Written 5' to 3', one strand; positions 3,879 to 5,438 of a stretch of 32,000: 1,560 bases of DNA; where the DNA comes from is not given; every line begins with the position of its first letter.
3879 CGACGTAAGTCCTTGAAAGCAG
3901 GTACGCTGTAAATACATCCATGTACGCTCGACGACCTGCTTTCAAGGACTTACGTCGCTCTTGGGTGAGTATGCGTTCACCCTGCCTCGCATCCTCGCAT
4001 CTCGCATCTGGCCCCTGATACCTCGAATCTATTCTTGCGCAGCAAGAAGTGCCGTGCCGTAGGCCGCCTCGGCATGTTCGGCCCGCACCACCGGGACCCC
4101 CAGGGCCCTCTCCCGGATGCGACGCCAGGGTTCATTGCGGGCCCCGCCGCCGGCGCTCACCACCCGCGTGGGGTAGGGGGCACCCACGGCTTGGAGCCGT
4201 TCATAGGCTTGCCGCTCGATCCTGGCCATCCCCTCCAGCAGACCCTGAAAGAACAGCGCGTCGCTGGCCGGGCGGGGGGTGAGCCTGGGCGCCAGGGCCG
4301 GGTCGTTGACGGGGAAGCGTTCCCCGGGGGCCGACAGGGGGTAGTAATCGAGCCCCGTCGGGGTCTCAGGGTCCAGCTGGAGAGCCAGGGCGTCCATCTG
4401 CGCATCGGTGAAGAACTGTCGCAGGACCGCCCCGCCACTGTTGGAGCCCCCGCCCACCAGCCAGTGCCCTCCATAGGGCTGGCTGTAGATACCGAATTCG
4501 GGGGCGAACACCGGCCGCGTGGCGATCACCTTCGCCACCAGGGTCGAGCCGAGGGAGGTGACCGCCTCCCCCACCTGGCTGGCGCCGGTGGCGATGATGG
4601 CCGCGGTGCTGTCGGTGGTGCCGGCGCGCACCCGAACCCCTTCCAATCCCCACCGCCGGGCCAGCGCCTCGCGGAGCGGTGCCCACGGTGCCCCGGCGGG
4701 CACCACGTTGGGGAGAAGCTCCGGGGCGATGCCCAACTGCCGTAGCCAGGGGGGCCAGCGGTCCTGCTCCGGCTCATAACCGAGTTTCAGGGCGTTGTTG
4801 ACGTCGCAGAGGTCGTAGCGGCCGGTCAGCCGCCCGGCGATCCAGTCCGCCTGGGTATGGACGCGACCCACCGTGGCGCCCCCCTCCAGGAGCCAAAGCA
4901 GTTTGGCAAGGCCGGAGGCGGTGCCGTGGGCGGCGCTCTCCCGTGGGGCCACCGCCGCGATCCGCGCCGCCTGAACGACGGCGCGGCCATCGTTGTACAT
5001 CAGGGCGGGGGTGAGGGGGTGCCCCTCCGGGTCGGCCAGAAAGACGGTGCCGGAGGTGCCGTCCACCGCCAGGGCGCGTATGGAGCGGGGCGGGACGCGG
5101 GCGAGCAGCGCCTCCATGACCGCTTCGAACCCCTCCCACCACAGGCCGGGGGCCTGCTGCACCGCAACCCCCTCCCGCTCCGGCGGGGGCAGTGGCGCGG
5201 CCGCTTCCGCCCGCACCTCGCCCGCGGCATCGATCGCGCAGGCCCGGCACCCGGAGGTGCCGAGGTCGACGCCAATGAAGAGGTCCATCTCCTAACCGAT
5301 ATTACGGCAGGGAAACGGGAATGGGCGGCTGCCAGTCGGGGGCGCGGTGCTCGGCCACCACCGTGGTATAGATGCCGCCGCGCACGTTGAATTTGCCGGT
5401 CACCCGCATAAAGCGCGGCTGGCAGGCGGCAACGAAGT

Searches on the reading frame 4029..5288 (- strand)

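Call 80: search_protein_families(library=pfam, proteins=[window:4029-5288:-], max_evalue=0.00001)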
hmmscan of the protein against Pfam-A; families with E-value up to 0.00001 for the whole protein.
window:4029-5288:- (419 aa): 2 families
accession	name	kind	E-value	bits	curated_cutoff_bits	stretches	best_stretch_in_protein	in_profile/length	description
PF00370.27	FGGY_N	-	4.3e-21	76.1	28.8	1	4-232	2-244/245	FGGY family of carbohydrate kinases, N-terminal domain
PF02782.22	FGGY_C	-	2.7e-17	63.7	27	1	243-417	2-195/198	FGGY family of carbohydrate kinases, C-terminal domain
